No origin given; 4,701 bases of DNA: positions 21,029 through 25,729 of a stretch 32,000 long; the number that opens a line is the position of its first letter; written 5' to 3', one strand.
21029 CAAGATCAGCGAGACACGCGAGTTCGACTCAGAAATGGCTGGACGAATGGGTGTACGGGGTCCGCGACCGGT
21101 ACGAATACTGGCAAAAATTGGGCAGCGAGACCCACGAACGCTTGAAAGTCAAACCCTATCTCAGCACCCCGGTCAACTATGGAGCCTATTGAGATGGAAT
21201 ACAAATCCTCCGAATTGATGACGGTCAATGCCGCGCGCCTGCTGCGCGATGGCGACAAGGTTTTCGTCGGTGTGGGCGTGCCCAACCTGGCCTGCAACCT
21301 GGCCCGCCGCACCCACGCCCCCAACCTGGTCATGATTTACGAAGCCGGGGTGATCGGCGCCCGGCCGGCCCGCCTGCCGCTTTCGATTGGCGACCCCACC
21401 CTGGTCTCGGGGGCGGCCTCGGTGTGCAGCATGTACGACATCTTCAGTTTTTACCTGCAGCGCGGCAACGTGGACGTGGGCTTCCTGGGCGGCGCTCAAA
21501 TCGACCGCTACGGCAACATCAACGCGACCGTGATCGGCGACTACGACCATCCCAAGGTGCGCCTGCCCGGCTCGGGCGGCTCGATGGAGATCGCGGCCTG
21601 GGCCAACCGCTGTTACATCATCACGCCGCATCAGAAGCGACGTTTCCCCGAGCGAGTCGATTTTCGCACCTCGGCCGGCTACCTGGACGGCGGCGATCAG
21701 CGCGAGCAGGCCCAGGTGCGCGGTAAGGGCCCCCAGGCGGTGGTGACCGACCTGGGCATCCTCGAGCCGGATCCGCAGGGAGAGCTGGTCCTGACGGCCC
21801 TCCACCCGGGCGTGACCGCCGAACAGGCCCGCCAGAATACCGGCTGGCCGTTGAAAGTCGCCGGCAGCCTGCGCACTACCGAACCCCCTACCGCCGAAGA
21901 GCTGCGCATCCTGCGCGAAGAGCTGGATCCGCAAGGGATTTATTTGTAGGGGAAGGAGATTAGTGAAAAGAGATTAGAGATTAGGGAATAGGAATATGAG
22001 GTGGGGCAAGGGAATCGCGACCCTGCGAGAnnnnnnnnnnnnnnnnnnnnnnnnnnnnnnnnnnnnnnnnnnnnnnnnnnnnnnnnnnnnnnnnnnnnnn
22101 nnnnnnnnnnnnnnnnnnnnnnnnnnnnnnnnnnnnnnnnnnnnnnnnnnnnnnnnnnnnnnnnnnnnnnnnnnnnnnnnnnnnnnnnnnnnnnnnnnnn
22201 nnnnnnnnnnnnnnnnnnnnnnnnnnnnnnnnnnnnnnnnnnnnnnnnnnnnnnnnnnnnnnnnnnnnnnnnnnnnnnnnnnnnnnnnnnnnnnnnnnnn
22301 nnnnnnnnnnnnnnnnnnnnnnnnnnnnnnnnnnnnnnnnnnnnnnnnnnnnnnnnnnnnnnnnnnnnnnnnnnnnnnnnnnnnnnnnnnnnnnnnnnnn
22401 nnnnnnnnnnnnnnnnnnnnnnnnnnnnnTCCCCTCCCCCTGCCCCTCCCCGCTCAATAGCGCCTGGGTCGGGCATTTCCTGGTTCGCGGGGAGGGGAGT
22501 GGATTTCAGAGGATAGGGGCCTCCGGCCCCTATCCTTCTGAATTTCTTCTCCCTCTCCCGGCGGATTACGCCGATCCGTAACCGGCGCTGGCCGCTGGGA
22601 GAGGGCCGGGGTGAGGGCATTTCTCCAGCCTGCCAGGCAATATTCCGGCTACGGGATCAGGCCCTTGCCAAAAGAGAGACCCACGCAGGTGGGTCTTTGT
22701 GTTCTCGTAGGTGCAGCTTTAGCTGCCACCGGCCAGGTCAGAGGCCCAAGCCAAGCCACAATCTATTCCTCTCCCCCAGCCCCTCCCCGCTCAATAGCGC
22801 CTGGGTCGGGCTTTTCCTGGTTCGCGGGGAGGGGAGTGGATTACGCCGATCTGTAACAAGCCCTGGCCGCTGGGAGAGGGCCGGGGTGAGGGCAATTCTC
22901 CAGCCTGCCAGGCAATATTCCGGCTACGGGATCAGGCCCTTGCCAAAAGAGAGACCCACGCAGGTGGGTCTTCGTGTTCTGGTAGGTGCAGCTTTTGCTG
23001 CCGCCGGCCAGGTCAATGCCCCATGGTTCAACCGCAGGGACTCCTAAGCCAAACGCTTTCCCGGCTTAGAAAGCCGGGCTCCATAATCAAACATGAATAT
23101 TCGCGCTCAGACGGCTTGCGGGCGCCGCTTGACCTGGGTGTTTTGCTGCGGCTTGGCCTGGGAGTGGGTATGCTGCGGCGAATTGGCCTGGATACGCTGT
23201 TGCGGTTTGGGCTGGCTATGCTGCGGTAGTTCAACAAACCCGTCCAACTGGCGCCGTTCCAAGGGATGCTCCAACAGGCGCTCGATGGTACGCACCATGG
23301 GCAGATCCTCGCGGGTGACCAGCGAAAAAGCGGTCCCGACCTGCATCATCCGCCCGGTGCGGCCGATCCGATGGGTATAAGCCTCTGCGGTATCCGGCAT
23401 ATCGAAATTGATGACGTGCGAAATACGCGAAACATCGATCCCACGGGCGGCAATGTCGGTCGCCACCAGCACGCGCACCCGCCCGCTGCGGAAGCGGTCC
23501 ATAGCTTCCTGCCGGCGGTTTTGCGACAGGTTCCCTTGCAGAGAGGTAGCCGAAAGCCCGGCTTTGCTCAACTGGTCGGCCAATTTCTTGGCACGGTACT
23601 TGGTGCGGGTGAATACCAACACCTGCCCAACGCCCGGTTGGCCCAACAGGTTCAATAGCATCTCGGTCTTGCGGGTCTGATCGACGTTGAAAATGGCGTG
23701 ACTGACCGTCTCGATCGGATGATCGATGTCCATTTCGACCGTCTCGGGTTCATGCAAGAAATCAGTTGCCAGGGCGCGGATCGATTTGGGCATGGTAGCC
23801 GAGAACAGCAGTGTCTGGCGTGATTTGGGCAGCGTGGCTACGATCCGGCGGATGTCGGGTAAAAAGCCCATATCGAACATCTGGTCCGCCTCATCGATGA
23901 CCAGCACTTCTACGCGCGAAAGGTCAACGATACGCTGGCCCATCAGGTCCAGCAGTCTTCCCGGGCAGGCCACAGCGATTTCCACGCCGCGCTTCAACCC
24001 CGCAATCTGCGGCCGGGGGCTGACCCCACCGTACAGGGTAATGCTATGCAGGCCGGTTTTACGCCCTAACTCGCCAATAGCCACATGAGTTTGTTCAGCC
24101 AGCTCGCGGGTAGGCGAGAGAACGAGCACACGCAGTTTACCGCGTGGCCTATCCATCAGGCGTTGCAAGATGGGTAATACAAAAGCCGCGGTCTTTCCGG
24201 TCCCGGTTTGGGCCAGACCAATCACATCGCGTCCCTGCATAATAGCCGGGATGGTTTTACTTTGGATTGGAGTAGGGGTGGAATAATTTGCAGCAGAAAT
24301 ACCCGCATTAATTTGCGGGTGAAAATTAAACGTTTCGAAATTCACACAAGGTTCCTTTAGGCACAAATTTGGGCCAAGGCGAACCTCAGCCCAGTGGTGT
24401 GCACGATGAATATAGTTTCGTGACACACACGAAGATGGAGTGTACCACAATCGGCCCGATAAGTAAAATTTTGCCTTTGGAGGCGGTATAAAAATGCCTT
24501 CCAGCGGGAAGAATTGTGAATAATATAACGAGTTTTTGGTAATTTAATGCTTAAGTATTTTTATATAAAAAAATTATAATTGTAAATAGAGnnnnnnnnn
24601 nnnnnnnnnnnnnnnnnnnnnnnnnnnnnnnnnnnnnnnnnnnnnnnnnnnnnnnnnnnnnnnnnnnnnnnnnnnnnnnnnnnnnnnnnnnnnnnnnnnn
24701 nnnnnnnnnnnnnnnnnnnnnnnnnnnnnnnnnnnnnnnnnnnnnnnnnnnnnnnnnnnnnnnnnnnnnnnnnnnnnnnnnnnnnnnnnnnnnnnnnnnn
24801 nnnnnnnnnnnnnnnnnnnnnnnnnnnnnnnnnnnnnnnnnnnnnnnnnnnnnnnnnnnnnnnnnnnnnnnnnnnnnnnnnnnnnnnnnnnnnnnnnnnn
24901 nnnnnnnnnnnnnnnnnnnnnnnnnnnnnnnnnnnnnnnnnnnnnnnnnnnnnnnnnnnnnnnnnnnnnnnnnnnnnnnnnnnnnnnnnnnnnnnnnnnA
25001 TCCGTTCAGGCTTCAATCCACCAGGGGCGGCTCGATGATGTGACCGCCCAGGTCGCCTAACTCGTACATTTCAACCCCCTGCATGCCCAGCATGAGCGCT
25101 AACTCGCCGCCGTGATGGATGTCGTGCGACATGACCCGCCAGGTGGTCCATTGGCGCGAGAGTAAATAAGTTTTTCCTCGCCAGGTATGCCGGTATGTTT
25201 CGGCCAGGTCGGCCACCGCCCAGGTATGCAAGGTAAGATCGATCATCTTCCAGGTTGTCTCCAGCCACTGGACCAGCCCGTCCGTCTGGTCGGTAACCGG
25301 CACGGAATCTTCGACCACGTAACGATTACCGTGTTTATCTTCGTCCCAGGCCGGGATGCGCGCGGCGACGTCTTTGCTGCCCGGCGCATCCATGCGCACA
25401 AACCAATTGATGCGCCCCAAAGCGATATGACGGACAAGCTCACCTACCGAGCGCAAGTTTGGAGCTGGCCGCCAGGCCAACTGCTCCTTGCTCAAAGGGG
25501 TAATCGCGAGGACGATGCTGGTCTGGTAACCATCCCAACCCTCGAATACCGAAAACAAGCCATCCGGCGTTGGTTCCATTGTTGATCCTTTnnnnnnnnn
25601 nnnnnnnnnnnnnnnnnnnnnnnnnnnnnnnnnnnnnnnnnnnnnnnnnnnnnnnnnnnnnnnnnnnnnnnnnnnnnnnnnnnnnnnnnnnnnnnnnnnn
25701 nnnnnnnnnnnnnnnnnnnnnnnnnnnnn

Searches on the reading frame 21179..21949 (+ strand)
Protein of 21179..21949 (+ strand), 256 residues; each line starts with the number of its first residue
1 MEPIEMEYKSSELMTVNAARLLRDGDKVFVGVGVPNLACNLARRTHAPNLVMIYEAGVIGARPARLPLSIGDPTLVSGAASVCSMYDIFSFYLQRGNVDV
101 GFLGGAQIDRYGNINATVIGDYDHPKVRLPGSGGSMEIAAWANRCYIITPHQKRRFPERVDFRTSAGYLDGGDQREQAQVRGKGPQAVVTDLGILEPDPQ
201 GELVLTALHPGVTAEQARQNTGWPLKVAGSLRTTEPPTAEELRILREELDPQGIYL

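Call 9: search_protein_families(library=pfam, proteins=[window:21179-21949:+])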
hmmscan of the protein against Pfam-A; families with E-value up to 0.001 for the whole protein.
window:21179-21949:+ (256 aa): 1 family
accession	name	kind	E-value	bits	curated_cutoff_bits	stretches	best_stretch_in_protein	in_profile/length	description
PF01144.29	CoA_trans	-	1.7e-37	129.4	23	1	14-216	4-213/217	Coenzyme A transferase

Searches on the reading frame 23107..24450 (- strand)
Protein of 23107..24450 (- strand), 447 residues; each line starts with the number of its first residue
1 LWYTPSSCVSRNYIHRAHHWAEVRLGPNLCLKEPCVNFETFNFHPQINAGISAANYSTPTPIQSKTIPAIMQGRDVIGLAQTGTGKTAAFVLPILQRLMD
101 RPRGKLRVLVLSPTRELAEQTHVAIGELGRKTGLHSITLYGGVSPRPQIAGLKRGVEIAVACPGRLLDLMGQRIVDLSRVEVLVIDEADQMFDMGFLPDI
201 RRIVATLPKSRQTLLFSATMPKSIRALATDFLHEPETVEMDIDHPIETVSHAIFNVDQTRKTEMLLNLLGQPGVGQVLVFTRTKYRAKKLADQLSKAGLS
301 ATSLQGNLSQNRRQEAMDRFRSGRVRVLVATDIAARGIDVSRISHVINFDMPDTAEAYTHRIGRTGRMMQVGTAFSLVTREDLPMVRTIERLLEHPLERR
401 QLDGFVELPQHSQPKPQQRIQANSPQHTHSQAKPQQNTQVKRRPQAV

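Call 9: search_protein_families(library=pfam, proteins=[window:23107-24450:-])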
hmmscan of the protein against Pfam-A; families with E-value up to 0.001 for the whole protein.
window:23107-24450:- (447 aa): 3 families
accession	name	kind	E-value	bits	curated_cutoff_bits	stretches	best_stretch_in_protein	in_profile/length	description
PF00270.35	DEAD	-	3.5e-51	173.7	26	1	60-225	1-165/167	DEAD/DEAH box helicase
PF00271.37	Helicase_C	-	3.8e-32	111.3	23.5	1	261-368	2-109/110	Helicase conserved C-terminal domain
PF04851.21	ResIII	-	1.7e-05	25.3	22.5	1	79-221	29-163/164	Type III restriction enzyme, res subunit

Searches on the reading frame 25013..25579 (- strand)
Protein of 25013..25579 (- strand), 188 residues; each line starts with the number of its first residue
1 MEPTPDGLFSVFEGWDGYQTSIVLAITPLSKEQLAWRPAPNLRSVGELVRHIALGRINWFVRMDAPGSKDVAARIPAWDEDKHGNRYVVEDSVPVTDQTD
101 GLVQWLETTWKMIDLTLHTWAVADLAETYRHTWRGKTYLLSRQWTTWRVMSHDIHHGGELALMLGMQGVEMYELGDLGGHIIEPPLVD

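Call 73: search_protein_families(library=pfam, proteins=[window:25013-25579:-], max_evalue=0.01)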
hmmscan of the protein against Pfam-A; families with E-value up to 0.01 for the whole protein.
window:25013-25579:- (188 aa): 3 families
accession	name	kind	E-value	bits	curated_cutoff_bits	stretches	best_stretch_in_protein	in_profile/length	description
PF12867.12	DinB_2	-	7.5e-13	49.5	24.8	1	25-159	12-127/128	DinB superfamily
PF04978.18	MST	-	9.3e-08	33.1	27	1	23-162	14-142/149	Mycothiol-S-transferase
PF05163.17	DinB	-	1.7e-07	31.7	23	1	15-170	12-148/165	DinB family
